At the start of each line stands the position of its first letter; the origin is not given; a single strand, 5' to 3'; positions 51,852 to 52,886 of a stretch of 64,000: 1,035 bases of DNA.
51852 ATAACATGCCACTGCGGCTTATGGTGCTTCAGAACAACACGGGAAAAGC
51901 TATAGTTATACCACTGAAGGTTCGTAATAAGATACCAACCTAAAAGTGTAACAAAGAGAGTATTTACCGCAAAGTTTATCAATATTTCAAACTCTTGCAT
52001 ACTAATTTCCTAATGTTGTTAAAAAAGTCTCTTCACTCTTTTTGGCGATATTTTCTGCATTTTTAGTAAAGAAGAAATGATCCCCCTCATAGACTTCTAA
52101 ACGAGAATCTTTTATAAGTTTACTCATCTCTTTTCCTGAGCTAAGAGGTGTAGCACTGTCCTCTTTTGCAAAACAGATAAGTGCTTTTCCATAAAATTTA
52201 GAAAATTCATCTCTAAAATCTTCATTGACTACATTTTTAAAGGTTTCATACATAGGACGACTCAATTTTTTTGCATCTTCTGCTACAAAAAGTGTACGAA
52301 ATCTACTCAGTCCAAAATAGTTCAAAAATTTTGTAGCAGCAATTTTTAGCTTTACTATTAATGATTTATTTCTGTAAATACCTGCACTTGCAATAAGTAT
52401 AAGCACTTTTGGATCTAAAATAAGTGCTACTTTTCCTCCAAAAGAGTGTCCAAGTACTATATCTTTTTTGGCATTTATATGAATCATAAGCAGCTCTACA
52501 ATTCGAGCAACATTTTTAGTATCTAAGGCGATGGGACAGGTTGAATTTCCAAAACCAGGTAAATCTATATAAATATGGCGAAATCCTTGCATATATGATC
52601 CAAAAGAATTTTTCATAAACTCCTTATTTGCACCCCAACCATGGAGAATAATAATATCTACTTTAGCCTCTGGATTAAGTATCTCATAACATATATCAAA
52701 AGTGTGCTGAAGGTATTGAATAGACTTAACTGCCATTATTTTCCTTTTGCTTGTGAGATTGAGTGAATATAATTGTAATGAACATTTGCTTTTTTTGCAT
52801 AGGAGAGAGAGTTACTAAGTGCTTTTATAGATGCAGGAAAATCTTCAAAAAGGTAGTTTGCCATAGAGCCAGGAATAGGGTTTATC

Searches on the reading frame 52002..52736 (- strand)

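Call 55: search_protein_families(library=pfam, proteins=[window:52002-52736:-], max_evalue=0.0001)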
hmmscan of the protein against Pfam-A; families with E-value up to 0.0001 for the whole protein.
window:52002-52736:- (244 aa): 2 families
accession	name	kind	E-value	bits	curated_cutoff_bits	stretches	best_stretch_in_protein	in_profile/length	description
PF00561.26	Abhydrolase_1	-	1.9e-13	51.1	25.8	1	28-106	3-85/245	alpha/beta hydrolase fold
PF12697.13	Abhydrolase_6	-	5.3e-10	40.8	26.3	1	28-224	1-208/217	Alpha/beta hydrolase family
